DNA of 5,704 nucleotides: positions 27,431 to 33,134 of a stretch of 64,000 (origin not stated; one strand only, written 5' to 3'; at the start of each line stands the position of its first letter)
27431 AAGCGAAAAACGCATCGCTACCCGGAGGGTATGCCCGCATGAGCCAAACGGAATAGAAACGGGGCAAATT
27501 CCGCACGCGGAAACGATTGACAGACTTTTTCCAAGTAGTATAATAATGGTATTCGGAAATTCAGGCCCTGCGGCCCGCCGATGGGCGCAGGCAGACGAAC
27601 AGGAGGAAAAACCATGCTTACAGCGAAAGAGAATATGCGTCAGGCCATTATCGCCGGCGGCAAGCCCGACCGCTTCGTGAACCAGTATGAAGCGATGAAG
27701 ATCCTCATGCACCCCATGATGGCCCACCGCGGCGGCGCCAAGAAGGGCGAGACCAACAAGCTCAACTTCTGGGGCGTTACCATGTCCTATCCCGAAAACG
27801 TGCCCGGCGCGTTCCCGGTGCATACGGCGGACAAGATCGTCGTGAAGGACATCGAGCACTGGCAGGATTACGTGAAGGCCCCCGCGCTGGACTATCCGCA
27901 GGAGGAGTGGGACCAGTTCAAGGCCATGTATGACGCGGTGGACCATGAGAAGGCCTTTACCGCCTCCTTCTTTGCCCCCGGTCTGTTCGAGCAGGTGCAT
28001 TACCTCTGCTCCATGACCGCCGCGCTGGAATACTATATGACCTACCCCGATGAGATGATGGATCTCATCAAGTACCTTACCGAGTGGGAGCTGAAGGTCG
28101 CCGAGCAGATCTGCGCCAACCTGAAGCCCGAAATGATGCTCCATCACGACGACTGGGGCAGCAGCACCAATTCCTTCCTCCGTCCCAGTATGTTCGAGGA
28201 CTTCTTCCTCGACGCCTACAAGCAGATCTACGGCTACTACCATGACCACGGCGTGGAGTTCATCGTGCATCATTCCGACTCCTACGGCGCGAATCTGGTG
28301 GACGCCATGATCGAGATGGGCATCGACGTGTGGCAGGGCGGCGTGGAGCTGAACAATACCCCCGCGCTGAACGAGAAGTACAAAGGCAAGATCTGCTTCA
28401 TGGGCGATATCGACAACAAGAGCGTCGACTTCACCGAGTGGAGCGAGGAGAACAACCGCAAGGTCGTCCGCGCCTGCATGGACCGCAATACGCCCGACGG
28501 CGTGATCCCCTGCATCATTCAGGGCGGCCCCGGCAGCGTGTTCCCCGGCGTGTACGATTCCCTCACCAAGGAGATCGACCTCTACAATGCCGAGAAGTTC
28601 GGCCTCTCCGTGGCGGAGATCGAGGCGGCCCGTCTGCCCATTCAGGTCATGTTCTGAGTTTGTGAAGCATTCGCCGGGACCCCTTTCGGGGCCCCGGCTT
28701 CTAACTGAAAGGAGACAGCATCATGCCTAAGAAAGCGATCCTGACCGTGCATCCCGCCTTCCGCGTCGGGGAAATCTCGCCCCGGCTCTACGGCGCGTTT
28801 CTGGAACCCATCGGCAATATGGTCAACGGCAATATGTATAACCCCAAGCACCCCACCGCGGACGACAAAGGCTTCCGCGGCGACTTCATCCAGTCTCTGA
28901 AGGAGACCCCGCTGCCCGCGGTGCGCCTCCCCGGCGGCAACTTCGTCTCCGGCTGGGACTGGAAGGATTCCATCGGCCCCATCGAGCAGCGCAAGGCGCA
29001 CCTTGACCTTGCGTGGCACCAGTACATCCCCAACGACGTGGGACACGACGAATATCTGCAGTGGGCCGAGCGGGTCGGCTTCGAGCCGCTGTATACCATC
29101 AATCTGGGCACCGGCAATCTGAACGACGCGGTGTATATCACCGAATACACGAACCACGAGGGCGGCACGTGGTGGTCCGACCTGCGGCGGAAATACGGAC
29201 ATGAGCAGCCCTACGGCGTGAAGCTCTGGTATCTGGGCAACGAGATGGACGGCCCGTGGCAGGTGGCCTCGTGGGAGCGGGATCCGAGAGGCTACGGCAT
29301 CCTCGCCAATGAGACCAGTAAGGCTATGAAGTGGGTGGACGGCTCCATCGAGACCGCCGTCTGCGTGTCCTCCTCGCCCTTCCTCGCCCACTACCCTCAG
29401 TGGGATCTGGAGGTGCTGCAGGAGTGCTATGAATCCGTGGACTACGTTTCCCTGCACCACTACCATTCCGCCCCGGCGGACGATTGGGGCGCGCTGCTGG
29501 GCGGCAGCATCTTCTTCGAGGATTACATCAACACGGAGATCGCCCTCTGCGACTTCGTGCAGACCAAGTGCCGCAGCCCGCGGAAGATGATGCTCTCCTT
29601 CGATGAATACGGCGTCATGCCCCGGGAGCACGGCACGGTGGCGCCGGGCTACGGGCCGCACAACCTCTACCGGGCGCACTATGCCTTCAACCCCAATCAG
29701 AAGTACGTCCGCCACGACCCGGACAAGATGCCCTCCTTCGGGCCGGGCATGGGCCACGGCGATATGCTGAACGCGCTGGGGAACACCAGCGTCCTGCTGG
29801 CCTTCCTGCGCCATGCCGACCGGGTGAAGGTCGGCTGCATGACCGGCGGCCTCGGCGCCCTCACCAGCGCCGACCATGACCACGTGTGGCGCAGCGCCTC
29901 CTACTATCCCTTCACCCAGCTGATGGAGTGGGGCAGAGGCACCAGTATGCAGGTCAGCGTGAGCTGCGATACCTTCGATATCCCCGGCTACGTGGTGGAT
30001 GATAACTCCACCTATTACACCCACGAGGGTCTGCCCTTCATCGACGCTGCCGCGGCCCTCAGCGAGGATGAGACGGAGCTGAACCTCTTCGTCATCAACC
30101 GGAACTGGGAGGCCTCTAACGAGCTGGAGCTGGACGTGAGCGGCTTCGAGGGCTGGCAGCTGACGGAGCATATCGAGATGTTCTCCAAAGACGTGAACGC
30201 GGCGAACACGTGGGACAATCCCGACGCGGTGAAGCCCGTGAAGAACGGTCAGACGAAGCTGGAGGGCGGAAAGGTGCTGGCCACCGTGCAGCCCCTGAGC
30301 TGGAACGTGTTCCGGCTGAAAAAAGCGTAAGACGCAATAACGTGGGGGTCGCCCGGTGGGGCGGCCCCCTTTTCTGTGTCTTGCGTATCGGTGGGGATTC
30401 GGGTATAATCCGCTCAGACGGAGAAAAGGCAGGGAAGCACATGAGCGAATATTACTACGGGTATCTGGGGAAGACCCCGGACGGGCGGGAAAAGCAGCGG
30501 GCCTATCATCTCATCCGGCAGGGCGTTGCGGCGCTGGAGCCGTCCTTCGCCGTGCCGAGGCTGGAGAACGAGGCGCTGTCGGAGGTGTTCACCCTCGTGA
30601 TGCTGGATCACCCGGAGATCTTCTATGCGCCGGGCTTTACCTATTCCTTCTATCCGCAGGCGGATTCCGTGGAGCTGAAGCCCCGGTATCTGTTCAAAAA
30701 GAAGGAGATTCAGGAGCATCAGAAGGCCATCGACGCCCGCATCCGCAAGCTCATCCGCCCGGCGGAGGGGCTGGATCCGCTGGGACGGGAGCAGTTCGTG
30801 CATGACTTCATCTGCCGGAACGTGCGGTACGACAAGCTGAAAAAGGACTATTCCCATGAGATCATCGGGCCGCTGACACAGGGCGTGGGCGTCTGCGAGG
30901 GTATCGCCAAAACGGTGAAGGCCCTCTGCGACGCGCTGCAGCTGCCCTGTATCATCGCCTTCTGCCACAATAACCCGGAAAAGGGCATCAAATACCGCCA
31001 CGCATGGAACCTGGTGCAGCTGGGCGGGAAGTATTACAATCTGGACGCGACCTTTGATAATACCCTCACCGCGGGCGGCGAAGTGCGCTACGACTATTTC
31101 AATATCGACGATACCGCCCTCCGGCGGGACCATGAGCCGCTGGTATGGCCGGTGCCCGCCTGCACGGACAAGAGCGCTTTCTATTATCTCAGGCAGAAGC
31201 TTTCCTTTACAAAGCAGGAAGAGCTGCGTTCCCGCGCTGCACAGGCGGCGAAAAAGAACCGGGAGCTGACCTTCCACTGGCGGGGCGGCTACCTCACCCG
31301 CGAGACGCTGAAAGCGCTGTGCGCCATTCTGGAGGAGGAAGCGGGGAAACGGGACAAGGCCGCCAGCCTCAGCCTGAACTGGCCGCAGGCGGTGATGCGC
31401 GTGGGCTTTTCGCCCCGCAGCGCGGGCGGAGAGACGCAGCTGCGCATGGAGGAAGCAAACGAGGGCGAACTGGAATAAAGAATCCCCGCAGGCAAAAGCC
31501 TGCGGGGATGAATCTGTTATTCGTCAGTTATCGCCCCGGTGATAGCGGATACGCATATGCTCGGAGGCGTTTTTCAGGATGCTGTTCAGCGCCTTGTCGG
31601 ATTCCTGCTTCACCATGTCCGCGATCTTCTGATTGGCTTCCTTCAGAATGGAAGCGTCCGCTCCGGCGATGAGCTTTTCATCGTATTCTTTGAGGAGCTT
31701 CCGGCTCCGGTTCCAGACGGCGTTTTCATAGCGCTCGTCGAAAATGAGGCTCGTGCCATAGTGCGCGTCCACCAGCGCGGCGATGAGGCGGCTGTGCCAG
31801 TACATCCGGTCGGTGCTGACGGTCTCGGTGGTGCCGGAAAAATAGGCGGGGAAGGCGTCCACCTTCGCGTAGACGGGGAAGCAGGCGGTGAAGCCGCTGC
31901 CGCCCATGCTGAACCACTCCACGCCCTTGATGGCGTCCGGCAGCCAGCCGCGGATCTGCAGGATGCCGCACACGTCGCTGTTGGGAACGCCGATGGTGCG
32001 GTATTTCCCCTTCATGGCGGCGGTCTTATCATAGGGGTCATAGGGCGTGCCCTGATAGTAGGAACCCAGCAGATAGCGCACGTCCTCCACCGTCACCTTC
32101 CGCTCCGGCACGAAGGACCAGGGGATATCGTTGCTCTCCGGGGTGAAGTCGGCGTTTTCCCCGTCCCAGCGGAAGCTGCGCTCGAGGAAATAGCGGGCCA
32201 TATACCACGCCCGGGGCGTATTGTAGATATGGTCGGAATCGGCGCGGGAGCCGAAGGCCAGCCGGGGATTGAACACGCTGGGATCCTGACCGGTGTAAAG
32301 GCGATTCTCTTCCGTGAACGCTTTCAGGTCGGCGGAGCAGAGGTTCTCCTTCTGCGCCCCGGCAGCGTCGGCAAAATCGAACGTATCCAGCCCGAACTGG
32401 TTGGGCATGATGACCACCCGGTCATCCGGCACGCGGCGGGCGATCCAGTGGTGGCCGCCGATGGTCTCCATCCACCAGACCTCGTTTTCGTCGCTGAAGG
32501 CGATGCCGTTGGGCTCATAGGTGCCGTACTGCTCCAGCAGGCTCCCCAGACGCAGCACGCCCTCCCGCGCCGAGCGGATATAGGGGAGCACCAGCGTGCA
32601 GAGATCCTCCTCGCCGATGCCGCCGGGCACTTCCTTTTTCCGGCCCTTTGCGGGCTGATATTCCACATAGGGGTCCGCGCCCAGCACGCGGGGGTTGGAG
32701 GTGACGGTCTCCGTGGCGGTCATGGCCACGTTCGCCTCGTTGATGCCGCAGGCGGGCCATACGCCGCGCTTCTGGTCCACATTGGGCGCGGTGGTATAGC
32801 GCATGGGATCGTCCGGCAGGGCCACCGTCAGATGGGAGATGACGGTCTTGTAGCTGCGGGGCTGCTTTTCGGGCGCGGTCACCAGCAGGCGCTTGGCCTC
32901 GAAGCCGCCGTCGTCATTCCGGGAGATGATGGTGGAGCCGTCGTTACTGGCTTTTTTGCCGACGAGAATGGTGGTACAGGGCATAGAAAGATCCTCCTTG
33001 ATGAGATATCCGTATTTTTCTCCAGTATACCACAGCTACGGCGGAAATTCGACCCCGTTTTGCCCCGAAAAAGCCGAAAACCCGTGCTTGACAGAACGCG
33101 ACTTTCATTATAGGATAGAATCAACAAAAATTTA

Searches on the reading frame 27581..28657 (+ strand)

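Call 60: search_protein_families(library=pfam, proteins=[window:27581-28657:+], max_evalue=0.00001)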
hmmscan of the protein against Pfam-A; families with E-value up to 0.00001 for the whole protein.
window:27581-28657:+ (358 aa): 1 family
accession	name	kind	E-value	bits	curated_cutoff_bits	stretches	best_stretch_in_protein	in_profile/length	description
PF01208.23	URO-D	-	2e-11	43.9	23.9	1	65-305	82-316/346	Uroporphyrinogen decarboxylase (URO-D)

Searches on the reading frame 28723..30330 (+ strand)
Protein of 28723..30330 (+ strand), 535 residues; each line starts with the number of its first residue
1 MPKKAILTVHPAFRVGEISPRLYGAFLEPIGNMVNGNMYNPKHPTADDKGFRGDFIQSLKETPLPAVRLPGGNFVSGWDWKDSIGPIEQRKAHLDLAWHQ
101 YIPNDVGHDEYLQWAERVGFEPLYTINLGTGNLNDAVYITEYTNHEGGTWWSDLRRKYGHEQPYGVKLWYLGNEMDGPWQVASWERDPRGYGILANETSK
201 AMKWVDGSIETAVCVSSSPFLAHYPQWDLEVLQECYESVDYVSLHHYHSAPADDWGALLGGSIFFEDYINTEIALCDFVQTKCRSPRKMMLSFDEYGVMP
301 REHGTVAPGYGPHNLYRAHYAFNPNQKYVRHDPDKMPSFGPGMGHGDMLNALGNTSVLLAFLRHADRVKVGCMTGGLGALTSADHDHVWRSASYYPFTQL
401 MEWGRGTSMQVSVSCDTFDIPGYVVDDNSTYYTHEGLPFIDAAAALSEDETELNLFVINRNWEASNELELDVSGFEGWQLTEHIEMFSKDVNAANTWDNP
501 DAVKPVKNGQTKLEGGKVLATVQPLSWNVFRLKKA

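Call 60: search_protein_families(library=pfam, proteins=[window:28723-30330:+], max_evalue=0.00001)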
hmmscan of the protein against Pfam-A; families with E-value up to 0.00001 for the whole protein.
window:28723-30330:+ (535 aa): 2 families
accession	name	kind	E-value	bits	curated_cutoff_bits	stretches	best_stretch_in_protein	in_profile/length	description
PF06964.18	Alpha-L-AF_C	-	7.9e-23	81.9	27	1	347-526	20-165/165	Alpha-L-arabinofuranosidase C-terminal domain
PF22848.2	ASD1_dom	-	3e-07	30.7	22.2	0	68-138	12-87/239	Alpha-L-arabinofuranosidase 1 domain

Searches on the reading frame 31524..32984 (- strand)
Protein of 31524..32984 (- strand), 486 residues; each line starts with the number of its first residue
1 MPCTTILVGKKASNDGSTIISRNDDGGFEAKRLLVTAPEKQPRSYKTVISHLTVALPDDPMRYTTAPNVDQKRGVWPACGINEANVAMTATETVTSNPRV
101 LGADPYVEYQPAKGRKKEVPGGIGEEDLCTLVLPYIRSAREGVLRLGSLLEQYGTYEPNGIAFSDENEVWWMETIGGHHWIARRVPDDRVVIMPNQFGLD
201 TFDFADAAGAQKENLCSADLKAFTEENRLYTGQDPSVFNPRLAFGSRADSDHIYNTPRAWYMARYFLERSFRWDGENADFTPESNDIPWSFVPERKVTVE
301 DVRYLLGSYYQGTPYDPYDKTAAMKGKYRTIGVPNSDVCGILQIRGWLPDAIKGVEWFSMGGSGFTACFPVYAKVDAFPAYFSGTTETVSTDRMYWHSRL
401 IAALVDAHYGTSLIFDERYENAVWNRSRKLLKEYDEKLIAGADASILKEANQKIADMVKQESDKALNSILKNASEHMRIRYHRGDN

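Call 27: search_protein_families(library=pfam, proteins=[window:31524-32984:-], max_evalue=0.0001)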
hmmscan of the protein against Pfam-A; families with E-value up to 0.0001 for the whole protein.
window:31524-32984:- (486 aa): 1 family
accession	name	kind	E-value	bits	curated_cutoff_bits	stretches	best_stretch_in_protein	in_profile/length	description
PF03577.20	Peptidase_C69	-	7e-154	513.1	23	1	3-419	2-399/402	Peptidase family C69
